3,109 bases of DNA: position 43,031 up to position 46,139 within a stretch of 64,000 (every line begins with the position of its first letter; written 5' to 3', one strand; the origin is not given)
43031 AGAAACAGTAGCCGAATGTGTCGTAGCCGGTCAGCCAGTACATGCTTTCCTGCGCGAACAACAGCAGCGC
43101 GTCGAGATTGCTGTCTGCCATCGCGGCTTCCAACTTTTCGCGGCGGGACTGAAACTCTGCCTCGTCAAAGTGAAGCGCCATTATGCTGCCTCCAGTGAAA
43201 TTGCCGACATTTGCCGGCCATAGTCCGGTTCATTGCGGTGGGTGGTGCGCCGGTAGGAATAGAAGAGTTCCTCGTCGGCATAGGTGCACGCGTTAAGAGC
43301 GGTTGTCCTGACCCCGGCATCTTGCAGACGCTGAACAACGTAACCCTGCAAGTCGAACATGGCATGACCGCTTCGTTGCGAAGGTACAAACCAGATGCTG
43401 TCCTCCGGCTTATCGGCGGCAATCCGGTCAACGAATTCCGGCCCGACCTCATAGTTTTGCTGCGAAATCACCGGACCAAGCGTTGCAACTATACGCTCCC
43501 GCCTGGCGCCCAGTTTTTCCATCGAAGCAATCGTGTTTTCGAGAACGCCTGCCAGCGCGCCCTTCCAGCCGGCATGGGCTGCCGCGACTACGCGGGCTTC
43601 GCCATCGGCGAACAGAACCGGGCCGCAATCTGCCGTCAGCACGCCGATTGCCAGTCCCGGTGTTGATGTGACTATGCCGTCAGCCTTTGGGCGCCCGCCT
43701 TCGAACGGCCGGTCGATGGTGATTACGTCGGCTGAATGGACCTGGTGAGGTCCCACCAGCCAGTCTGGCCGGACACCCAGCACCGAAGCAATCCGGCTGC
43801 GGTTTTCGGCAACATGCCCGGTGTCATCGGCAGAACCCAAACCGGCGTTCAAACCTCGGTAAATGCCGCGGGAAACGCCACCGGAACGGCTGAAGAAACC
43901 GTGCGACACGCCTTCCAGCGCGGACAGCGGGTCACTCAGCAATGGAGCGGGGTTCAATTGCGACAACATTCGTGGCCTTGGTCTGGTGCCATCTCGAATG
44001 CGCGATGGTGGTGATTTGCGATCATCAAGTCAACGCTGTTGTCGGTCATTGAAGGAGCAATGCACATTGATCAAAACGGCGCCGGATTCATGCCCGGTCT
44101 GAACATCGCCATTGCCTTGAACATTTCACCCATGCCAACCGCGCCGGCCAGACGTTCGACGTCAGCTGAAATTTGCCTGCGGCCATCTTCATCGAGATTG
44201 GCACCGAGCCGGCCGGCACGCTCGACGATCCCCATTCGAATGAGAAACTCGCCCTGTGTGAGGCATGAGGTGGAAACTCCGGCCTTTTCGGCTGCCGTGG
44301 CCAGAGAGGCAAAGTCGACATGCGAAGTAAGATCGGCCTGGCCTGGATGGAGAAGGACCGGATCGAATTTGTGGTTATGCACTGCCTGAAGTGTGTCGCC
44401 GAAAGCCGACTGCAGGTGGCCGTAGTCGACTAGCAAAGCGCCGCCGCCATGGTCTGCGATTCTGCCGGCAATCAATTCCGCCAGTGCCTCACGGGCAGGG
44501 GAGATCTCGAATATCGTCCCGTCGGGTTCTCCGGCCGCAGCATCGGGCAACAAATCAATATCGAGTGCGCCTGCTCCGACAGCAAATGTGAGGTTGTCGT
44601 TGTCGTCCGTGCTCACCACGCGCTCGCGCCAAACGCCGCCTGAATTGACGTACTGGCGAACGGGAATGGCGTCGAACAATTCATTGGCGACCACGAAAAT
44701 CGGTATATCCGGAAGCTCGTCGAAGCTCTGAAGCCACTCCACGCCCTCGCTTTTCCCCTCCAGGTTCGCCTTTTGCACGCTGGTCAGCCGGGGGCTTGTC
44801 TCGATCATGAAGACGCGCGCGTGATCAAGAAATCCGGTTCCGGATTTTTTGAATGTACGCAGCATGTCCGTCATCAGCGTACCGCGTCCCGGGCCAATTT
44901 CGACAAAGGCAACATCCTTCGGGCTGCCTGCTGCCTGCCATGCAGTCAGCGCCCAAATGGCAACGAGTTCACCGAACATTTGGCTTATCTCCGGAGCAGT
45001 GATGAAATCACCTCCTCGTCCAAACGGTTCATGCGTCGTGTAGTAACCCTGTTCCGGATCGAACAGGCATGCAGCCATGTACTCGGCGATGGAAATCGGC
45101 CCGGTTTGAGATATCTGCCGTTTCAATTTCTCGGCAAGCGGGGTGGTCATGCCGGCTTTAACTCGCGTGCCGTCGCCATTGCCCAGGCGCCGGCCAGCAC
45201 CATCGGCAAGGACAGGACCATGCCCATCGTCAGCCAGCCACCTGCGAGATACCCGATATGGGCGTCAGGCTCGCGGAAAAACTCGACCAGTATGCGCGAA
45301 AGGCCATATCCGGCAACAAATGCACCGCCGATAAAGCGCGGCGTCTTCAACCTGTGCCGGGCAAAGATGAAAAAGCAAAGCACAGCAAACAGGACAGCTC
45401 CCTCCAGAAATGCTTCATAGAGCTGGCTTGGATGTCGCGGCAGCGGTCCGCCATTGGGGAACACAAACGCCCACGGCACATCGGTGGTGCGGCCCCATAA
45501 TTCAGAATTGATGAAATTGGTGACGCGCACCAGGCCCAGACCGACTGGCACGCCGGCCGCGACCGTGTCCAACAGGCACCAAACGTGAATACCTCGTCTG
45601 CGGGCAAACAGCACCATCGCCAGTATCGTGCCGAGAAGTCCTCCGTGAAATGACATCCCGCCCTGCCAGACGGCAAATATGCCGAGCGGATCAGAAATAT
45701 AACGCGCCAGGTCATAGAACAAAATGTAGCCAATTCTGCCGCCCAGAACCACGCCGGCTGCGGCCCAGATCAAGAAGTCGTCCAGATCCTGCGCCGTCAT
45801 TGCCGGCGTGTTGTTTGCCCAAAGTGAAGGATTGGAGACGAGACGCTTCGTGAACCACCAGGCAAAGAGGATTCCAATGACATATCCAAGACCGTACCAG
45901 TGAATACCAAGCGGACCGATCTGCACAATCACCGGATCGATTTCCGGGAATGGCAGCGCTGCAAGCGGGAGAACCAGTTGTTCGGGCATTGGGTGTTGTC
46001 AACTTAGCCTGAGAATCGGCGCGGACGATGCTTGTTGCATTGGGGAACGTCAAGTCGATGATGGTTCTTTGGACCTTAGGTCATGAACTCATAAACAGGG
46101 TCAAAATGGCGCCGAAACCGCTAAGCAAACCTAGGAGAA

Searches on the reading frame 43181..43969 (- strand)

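Call 77: search_protein_families(library=pfam, proteins=[window:43181-43969:-], max_evalue=0.00001)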
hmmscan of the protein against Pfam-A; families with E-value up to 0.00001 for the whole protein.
window:43181-43969:- (262 aa): 1 family
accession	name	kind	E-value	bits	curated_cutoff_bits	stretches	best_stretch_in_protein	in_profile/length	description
PF02578.20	Cu-oxidase_4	-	1.5e-72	244.3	22.9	1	27-257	2-237/238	Multi-copper polyphenol oxidoreductase laccase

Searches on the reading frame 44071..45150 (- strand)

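Call 77: search_protein_families(library=pfam, proteins=[window:44071-45150:-], max_evalue=0.00001)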
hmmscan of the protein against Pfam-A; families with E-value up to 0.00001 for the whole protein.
window:44071-45150:- (359 aa): 1 family
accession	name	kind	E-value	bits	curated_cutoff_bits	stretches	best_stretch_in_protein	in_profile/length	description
PF02636.23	Methyltransf_28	-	2.3e-62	211.1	23.3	1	62-294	1-245/249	Putative S-adenosyl-L-methionine-dependent methyltransferase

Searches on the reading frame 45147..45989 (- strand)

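Call 77: search_protein_families(library=pfam, proteins=[window:45147-45989:-], max_evalue=0.00001)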
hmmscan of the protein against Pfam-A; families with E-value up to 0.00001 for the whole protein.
window:45147-45989:- (280 aa): 1 family
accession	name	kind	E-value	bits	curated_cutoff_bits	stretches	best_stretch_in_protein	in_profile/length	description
PF01790.23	LGT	-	1.4e-75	254.2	24.9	1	19-272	1-239/240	Prolipoprotein diacylglyceryl transferase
